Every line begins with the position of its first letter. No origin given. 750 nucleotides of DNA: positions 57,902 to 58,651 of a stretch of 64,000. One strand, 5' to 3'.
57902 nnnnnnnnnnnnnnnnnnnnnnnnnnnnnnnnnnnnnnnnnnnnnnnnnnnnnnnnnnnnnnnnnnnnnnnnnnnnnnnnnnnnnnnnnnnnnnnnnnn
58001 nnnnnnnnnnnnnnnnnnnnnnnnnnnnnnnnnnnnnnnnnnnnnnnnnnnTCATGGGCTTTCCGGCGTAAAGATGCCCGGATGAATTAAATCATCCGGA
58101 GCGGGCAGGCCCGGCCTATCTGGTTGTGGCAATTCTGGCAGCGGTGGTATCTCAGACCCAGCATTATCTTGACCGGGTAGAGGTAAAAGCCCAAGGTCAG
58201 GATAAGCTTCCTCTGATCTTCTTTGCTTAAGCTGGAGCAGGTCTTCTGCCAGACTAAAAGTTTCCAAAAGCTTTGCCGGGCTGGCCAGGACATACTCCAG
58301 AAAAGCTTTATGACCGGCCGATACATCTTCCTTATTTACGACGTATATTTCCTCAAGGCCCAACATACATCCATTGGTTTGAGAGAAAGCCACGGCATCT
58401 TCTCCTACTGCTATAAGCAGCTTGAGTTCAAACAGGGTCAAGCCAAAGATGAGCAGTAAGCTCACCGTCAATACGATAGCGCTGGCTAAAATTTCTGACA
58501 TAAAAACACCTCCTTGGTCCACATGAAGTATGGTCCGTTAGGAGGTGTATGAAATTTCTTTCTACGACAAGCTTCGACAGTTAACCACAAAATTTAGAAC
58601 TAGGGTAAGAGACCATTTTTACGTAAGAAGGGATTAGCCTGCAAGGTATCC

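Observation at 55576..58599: Orphan three-gene operon of pseudopilin-like (TadE/TadG-type N-terminus) proteins wedged between an MBL hydrolase and secA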

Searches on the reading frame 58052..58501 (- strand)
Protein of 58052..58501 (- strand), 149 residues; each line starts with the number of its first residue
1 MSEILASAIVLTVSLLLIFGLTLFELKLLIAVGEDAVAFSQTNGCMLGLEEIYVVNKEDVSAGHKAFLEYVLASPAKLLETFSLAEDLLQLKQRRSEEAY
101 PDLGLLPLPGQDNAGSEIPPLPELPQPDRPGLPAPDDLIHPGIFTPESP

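Call 3: search_protein_families(library=pfam, proteins=[window:58052-58501:-], max_evalue=10)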
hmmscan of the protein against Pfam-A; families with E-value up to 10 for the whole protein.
window:58052-58501:- (149 aa): 0 families

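Call 4: search_protein_families(library=ncbifam, proteins=[window:58052-58501:-], max_evalue=10)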
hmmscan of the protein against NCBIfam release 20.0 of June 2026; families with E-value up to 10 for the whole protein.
window:58052-58501:- (149 aa): 0 families

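Call 7: search_protein_families(library=padloc, proteins=[window:58052-58501:-], max_evalue=1)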
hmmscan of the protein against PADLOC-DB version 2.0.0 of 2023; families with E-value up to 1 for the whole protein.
window:58052-58501:- (149 aa): 0 families

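Call 8: search_protein_families(library=phrogs, proteins=[window:58052-58501:-], max_evalue=1)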
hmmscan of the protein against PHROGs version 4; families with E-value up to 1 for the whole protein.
window:58052-58501:- (149 aa): 1 family
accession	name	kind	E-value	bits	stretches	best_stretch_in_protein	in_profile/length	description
phrog_28655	-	unknown function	0.25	11.6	1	16-79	35-97/225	-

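Call 22: search_protein_families(library=pfam, alignment_id=A2, max_evalue=10)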
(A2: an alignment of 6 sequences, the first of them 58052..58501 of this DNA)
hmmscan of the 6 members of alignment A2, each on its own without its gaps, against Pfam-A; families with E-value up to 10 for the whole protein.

A. member 1, window:58052-58501:- (149 aa): 0 families

B. families by the number of members that match (of 6 scanned): 3 families
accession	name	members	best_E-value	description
PF08627.16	CRT-like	1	0.066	CRT-like, chloroquine-resistance transporter-like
PF12033.13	DUF3519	1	0.14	Protein of unknown function (DUF3519)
PF07219.19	HemY_N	1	0.3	HemY protein N-terminus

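Call 87: search_solved_structures(query=A2, max_evalue=1)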
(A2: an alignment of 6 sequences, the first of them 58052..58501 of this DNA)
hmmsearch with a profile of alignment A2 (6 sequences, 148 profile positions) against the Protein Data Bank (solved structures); distinct sequences matched with E-value up to 1: 6.
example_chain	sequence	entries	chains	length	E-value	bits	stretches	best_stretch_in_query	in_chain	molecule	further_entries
3fd2_A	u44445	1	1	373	0.00025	24.2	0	69-108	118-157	Site-specific DNA endonuclease I-MsoI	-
3mis_A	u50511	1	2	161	0.71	13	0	69-104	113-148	Mso-8G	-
3ko2_A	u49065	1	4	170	0.74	13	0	69-104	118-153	Site-specific DNA endonuclease I-MsoI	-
2fld_A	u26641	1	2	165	0.74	13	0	69-104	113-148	DNA ENDONUCLEASE I-MSOI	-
3mip_A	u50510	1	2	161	0.74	12.9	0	69-104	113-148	Mso-8G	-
1m5x_A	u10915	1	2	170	0.75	12.9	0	69-104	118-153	DNA endonuclease I-MsoI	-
